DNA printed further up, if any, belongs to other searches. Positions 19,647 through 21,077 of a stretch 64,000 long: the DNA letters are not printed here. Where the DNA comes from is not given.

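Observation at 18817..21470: Radical-SAM/SPASM enzyme and a 100-aa protein share a palindromic operator: candidate peptide/protein maturation pair with a PRT-like neighbour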

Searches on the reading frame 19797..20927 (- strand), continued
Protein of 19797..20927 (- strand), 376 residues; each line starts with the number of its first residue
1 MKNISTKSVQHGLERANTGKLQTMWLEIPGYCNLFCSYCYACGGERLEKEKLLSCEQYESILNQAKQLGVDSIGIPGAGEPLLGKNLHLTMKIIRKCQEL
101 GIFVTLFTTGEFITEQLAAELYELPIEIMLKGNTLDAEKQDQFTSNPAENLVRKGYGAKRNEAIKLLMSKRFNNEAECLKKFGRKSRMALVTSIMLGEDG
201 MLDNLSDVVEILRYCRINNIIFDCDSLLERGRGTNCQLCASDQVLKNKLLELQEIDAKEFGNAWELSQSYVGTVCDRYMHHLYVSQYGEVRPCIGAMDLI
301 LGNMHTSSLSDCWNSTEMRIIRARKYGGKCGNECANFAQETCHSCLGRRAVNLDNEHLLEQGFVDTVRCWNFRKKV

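Call 81: search_protein_families(library=ncbifam, proteins=[L012:3374-4321:-, L014:4889-5857:-, L025:4640-5614:-], max_evalue=0.01)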
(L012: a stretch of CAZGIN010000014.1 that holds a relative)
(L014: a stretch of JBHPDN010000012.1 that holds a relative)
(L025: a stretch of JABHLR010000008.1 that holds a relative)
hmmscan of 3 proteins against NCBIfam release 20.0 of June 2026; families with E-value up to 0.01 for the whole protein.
L012:3374-4321:- (315 aa): 17 families
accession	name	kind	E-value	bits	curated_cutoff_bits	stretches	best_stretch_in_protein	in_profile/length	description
NF040947.1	trans_reg_LysM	equivalog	9e-25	87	180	2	1-126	1-122/136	HTH-type transcriptional regulator LysM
NF053758.1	ChrTpTrnRegChrS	equivalog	3.4e-24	85.4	250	2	2-62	13-73/158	chromate efflux transcriptional regulator ChrS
NF041396.1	TranRegLrp_Halo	equivalog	4.6e-24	85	190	2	168-296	4-129/149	HTH-type transcriptional regulator Lrp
NF008384.0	PRK11179.1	equivalog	3.1e-23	82.3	227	2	2-129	8-135/153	transcriptional regulator AsnC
NF040820.1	trans_reg_LrpA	equivalog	2.1e-20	73.1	250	2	1-62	2-63/141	HTH-type transcriptional regulator LrpA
NF008370.0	PRK11169.1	equivalog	4.2e-16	59.1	233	1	2-117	13-129/164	leucine-responsive transcriptional regulator Lrp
NF041395.1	TranRegLrpA1_Halo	equivalog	1.4e-10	41.3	250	1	5-109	7-109/142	HTH-type transcriptional regulator LrpA1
NF040707.3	Siroheme_Dcarb_AhbB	equivalog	5.8e-09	35.8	125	2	19-61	15-57/146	siroheme decarboxylase subunit beta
NF040708.3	Siroheme_Dcarb_AhbA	equivalog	1.4e-08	34.6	140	1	183-309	16-137/144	siroheme decarboxylase subunit alpha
TIGR01884.1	cas_HTH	subfamily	1.7e-05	24.3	60.2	1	3-59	142-201/202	CRISPR-associated CARF protein Csa3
TIGR04176.1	MarR_EPS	equivalog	0.0001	22.3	88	1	6-51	7-52/105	MarR family EPS-associated transcriptional regulator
NF053606.1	Sta1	subfamily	0.00013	22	80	0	167-239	18-85/100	Sta1 family transcriptional regulator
NF040939.2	trans_reg_lrs14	equivalog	0.0006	19.8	90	0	166-217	18-70/103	Lrs14 family HTH-type transcriptional regulator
TIGR04472.1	reg_rSAM_mob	hypoth_equivalog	0.00095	19.2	240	0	7-59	35-87/141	radical SAM mobile pair system MarR family transcriptional regulator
NF033788.1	HTH_metalloreg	subfamily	0.0011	18.7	55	0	172-215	14-57/77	metalloregulator ArsR/SmtB family transcription factor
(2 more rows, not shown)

L014:4889-5857:- (322 aa): 16 families
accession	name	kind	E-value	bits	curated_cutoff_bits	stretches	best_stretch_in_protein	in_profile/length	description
NF053758.1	ChrTpTrnRegChrS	equivalog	8.7e-23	80.8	250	2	2-73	11-81/158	chromate efflux transcriptional regulator ChrS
NF008370.0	PRK11169.1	equivalog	1.6e-19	70.2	233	2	171-250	11-86/164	leucine-responsive transcriptional regulator Lrp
NF008384.0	PRK11179.1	equivalog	5.6e-19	68.5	227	2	168-306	3-139/153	transcriptional regulator AsnC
NF040820.1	trans_reg_LrpA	equivalog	2.7e-17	63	250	2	176-307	6-135/141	HTH-type transcriptional regulator LrpA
NF040947.1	trans_reg_LysM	equivalog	8.8e-17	61.2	180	2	4-123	2-117/136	HTH-type transcriptional regulator LysM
NF041396.1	TranRegLrp_Halo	equivalog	1.1e-12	48.1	190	2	173-295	4-121/149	HTH-type transcriptional regulator Lrp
NF041395.1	TranRegLrpA1_Halo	equivalog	2.4e-09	37.3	250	1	178-307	9-136/142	HTH-type transcriptional regulator LrpA1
NF040708.3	Siroheme_Dcarb_AhbA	equivalog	5.6e-09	35.9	140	1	19-93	16-87/144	siroheme decarboxylase subunit alpha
NF040939.2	trans_reg_lrs14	equivalog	8.8e-07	28.9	90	1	6-54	22-71/103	Lrs14 family HTH-type transcriptional regulator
NF053606.1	Sta1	subfamily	1.2e-06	28.5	80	1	5-81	20-95/100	Sta1 family transcriptional regulator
NF040707.3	Siroheme_Dcarb_AhbB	equivalog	2.4e-05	24.1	125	1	20-66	14-60/146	siroheme decarboxylase subunit beta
TIGR01884.1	cas_HTH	subfamily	8.7e-05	22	60.2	1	170-218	138-186/202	CRISPR-associated CARF protein Csa3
NF011671.1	PRK15090.1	equivalog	0.00027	20.3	275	0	177-214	17-53/256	DNA-binding transcriptional regulator KdgR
NF045644.1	TransRegBhcR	equivalog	0.0019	17.5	350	0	9-87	30-110/267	HTH-type transcriptional regulator BhcR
TIGR04176.1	MarR_EPS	equivalog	0.0057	16.7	88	0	174-217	4-47/105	MarR family EPS-associated transcriptional regulator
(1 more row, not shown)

L025:4640-5614:- (324 aa): 13 families
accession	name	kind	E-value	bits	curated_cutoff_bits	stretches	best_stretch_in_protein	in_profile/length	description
NF053758.1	ChrTpTrnRegChrS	equivalog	3.7e-20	72.3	250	2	3-97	10-102/158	chromate efflux transcriptional regulator ChrS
NF008370.0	PRK11169.1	equivalog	2.8e-15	56.4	233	2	172-233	10-71/164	leucine-responsive transcriptional regulator Lrp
NF040820.1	trans_reg_LrpA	equivalog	6e-14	52.1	250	2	174-237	2-65/141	HTH-type transcriptional regulator LrpA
NF008384.0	PRK11179.1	equivalog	1.1e-13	51.3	227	2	169-283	2-115/153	transcriptional regulator AsnC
NF040947.1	trans_reg_LysM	equivalog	1.3e-13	50.9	180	2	6-117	2-109/136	HTH-type transcriptional regulator LysM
NF041395.1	TranRegLrpA1_Halo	equivalog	2.4e-09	37.3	250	2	9-54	7-52/142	HTH-type transcriptional regulator LrpA1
NF041396.1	TranRegLrp_Halo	equivalog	1.3e-08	34.9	190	1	9-114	7-111/149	HTH-type transcriptional regulator Lrp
NF040708.3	Siroheme_Dcarb_AhbA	equivalog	1.9e-07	31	140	1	24-120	19-112/144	siroheme decarboxylase subunit alpha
NF040707.3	Siroheme_Dcarb_AhbB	equivalog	2.6e-05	24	125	0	24-98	16-91/146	siroheme decarboxylase subunit beta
TIGR01884.1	cas_HTH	subfamily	0.00023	20.6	60.2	1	171-221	137-187/202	CRISPR-associated CARF protein Csa3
NF040939.2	trans_reg_lrs14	equivalog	0.00051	20.1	90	0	4-53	18-68/103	Lrs14 family HTH-type transcriptional regulator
NF053606.1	Sta1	subfamily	0.0024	18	80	1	5-55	18-68/100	Sta1 family transcriptional regulator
NF038251.1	AdcR_fam_Zn_TF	equivalog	0.0025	18.1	175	0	161-224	21-83/143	zinc-dependent MarR family transcriptional regulator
